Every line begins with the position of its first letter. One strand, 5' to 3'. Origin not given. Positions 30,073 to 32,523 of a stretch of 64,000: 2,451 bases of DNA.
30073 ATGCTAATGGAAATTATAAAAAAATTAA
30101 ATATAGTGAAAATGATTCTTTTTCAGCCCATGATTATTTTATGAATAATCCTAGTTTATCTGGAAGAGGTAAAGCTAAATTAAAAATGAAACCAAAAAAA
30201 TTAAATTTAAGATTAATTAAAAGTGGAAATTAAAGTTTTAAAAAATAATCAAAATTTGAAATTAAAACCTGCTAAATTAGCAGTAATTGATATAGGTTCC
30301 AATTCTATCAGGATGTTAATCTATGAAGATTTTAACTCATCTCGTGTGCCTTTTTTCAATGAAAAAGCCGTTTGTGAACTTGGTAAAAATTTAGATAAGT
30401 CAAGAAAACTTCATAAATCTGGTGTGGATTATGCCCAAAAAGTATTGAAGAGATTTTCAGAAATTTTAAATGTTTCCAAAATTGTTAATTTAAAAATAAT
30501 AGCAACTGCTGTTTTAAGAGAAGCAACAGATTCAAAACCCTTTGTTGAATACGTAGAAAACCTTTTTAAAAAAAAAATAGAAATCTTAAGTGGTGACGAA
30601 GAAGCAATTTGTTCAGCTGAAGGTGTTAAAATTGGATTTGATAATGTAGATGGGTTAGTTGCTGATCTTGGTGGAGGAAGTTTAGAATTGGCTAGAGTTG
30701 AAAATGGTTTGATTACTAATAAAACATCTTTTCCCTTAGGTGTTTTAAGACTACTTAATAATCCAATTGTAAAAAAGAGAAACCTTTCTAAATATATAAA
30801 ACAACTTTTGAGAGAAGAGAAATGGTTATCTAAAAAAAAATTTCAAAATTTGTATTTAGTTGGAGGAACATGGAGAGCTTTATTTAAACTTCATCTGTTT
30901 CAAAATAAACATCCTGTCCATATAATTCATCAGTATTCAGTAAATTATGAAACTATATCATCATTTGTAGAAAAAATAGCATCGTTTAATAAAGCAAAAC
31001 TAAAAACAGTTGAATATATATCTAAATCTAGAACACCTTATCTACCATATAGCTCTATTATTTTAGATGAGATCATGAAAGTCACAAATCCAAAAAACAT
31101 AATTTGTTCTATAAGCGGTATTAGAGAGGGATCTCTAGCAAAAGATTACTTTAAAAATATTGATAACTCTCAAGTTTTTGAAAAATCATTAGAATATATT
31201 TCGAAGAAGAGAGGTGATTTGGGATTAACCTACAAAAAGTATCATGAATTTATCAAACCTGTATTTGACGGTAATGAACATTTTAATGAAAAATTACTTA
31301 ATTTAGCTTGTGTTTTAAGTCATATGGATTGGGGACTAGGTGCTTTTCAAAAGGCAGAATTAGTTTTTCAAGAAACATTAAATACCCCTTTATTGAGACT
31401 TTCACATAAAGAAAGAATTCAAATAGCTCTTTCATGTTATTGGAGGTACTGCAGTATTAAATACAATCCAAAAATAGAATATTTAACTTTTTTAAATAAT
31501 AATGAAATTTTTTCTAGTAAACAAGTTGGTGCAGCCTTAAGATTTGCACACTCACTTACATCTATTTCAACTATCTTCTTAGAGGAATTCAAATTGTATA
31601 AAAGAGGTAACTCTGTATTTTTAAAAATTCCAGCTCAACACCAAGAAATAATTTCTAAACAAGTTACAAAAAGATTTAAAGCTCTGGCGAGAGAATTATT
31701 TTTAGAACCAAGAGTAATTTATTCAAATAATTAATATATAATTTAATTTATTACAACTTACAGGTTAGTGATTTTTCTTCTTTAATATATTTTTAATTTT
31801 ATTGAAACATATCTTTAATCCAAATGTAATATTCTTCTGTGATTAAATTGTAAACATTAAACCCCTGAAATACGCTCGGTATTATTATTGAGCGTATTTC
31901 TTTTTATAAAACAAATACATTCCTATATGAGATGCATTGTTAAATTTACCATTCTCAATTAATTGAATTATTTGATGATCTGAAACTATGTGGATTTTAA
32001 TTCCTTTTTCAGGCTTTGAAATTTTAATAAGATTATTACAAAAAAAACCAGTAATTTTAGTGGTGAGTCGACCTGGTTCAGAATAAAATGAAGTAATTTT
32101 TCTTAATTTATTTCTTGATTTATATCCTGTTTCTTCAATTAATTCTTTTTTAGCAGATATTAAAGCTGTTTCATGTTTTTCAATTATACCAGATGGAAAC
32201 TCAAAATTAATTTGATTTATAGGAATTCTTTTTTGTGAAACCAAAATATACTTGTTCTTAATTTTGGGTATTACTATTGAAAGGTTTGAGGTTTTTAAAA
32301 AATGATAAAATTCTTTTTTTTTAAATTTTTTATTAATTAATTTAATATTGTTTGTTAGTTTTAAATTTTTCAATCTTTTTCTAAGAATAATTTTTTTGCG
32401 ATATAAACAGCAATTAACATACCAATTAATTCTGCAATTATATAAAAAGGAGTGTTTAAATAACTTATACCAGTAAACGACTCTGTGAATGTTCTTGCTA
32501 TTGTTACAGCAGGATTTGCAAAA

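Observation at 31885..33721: ArsR-less arsenate-detoxification operon wired to PhoB, sharing a promoter motif with plcP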

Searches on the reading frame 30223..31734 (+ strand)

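Call 8: search_protein_families(library=pfam, proteins=[window:30223-31734:+], max_evalue=0.01)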
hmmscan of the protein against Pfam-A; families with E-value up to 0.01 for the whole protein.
window:30223-31734:+ (503 aa): 2 families
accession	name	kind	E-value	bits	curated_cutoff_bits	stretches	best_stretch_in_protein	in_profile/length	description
PF02541.22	Ppx-GppA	-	9.2e-40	137.3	27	1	44-307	13-280/285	Ppx/GppA phosphatase family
PF21697.3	Ppx_C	-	3.2e-05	24.5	27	1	357-490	43-178/187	Exopolyphosphatase, C-terminal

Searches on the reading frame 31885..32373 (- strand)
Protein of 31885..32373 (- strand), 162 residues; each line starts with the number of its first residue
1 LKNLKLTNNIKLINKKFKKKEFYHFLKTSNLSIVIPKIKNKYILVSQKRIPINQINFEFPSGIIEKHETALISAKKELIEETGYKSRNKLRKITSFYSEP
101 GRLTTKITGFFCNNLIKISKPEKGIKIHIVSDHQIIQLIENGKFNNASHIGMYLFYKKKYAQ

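Call 7: search_protein_families(library=pfam, proteins=[window:31885-32373:-], max_evalue=0.01)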
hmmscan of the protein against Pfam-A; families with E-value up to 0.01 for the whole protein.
window:31885-32373:- (162 aa): 1 family
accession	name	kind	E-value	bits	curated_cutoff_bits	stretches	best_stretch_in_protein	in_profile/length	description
PF00293.34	NUDIX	-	3.3e-06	27.6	21.1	1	39-101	14-77/134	NUDIX domain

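Call 28: search_protein_families(library=ncbifam, proteins=[window:31885-32373:-], max_evalue=0.001)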
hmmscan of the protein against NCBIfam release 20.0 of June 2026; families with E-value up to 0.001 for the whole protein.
window:31885-32373:- (162 aa): 7 families
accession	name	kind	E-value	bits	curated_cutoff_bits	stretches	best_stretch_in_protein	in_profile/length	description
TIGR00052.1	TIGR00052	subfamily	1.7e-09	37.6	79.55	1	20-150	38-180/188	nudix-type nucleoside diphosphatase, YffH/AdpP family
NF008736.0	PRK11762.1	equivalog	2.6e-09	36.8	169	1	27-152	43-173/186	ADP compounds hydrolase NudE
TIGR02705.1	nudix_YtkD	equivalog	4.2e-07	29.6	154.4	1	16-88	14-78/156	RNA deprotection pyrophosphohydrolase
NF008003.0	PRK10729.1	equivalog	4.6e-07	29.3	248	1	43-150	73-191/210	ADP-ribose diphosphatase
NF008044.0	PRK10776.1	equivalog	0.00013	21.8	148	1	37-103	12-79/130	8-oxo-dGTP diphosphatase MutT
NF001938.0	PRK00714.1-5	equivalog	0.00026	20.4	116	1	51-97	41-87/172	RNA pyrophosphohydrolase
NF011585.0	PRK15009.1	equivalog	0.00042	20.1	234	1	58-115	82-136/191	GDP-mannose pyrophosphatase NudK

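Call 40: search_solved_structures(query=window:31885-32373:-, max_evalue=0.01, show_alignments=2)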
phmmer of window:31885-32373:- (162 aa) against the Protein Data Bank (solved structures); distinct sequences matched with E-value up to 0.01: 26.
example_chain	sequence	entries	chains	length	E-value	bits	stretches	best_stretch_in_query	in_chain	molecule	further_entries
5c7q_A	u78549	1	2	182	6.7e-09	39.2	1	30-153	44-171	NudF protein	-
5c7t_A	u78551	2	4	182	6.7e-09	39.2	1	30-153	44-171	NudF protein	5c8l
8wv3_A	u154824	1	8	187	5.7e-08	36.2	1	8-112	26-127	ADP-ribose pyrophosphatase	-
9jax_E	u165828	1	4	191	5.9e-08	36.2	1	8-112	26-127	ADP-ribose pyrophosphatase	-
8zr8_A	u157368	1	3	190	7.9e-08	35.7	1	8-113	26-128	Methanol dehydrogenase activator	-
9dua_A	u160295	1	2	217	2.3e-06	31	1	37-150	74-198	ADP-ribose pyrophosphatase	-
9b1z_A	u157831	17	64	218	2.3e-06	31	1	37-150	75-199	ADP-ribose pyrophosphatase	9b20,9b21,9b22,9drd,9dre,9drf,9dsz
1v8i_A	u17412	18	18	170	2.6e-06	30.8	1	33-130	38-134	ADP-ribose pyrophosphatase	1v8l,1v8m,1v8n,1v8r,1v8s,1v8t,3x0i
1g0s_A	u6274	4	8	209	6.3e-06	29.6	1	37-150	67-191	HYPOTHETICAL 23.7 KDA PROTEIN IN ICC-TOLC INTERGENIC REGION | ADP-ribose pyrophosphatase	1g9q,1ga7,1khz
1v8v_A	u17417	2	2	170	6.8e-06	29.5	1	33-130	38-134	ADP-ribose pyrophosphatase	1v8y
1v8u_A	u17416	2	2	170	6.8e-06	29.5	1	33-130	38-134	ADP-ribose pyrophosphatase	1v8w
1viq_A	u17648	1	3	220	7.3e-06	29.4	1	37-150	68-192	ADP-ribose pyrophosphatase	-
3ac9_A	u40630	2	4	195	0.00014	25.2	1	42-86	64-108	ADP-sugar pyrophosphatase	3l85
3aca_A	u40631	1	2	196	0.00014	25.2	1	42-86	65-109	ADP-sugar pyrophosphatase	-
5qj4_A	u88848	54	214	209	0.00016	25.1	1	42-86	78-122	ADP-sugar pyrophosphatase | NUDT5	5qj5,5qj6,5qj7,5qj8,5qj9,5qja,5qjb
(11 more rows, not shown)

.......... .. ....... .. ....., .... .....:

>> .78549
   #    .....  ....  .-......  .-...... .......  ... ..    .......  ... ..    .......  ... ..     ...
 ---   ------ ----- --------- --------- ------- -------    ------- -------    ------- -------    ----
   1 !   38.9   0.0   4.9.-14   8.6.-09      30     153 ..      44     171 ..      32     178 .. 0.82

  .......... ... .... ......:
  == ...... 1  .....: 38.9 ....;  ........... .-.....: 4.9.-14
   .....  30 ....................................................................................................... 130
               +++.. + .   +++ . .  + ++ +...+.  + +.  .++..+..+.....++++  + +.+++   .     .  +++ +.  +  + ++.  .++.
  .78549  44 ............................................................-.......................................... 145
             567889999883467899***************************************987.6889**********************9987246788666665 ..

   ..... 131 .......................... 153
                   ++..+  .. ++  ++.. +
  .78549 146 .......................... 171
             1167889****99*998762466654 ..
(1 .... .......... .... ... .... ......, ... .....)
